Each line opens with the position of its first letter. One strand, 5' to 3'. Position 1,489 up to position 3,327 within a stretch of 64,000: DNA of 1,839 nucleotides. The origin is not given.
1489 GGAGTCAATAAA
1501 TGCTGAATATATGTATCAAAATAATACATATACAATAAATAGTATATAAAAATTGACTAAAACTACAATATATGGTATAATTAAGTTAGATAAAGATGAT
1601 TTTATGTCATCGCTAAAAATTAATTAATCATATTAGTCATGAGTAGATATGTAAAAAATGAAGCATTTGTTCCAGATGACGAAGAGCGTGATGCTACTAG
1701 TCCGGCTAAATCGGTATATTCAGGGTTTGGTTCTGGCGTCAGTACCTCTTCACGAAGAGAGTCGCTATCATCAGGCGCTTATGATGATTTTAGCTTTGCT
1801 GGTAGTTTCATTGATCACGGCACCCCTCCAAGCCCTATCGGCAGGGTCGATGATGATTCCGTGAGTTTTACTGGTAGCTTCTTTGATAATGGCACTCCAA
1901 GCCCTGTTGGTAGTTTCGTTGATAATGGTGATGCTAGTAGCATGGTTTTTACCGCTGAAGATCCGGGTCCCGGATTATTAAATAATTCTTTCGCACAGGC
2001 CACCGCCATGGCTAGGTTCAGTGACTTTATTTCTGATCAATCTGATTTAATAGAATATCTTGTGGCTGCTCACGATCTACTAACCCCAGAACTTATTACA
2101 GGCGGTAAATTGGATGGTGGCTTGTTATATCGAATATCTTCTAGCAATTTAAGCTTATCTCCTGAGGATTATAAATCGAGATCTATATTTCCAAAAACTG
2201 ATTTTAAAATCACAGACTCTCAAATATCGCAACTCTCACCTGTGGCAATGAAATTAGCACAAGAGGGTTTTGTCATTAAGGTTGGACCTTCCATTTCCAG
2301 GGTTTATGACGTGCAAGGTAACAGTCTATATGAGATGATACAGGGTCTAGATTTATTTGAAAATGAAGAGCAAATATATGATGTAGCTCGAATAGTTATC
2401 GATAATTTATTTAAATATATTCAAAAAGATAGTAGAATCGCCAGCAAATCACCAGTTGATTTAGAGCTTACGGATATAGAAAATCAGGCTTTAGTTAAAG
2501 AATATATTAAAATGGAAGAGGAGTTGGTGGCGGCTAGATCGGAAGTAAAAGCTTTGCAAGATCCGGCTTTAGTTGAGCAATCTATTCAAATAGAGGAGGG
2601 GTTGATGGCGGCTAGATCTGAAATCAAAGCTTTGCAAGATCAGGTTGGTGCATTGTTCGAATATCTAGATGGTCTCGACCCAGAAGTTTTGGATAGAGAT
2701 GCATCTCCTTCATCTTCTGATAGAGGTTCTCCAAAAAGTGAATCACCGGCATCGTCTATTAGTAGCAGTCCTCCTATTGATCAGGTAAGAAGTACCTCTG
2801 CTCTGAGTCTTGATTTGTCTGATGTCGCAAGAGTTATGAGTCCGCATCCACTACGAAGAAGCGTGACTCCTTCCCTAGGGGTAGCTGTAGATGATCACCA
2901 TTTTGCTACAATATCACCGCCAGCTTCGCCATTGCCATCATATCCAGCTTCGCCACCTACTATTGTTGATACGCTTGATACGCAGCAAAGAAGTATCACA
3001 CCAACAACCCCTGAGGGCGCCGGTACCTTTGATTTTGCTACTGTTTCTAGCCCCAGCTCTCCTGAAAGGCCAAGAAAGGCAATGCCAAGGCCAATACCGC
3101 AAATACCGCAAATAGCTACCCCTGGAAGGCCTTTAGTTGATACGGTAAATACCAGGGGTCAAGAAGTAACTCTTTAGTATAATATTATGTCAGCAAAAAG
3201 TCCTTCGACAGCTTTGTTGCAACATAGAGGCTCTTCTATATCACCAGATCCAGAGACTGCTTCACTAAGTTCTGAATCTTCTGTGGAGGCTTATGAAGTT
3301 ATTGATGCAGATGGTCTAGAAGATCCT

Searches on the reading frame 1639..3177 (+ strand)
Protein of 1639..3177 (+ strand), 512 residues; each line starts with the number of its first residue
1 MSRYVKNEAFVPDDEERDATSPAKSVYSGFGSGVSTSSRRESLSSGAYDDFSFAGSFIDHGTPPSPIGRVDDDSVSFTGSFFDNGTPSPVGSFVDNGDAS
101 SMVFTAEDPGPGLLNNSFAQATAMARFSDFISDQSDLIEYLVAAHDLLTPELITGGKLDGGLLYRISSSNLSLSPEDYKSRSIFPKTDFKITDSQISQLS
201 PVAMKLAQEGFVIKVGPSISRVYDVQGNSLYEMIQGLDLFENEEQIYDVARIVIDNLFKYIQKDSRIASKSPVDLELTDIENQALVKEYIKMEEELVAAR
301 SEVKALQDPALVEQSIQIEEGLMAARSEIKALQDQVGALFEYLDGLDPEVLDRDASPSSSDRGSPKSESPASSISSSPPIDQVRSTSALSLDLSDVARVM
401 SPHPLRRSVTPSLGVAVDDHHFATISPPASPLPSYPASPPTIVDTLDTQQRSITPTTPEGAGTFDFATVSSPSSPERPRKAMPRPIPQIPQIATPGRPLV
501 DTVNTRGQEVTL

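Call 57: search_protein_families(library=pfam, proteins=[window:1639-3177:+], max_evalue=0.001)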
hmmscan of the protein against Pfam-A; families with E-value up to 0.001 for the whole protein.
window:1639-3177:+ (512 aa): 0 families

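Call 76: find_encoding_contigs(protein=window:1639-3177:+, flank=10000, max_places=4)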
Protein window:1639-3177:+ (512 aa): 1 contig read that carries it; 1 place shown.
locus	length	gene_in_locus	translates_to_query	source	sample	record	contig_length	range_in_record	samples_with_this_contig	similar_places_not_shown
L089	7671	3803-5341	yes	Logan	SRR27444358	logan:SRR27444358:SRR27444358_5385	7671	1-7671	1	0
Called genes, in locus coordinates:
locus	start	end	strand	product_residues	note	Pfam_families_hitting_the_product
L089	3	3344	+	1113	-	?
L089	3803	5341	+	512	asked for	-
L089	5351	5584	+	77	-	-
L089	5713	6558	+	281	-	-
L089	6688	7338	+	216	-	-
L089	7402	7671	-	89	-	?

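Call 81: search_protein_families(library=pfam, proteins=[L089:3-3344:+], max_evalue=1)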
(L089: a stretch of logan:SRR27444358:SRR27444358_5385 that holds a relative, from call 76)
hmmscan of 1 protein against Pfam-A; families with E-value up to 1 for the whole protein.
L089:3-3344:+ (1113 aa): 1 family
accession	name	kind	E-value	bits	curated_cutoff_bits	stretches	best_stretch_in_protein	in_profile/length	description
PF23248.1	KH_PARP14_2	-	0.45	10.8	27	0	670-708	26-64/72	PARP14, second type I KH domain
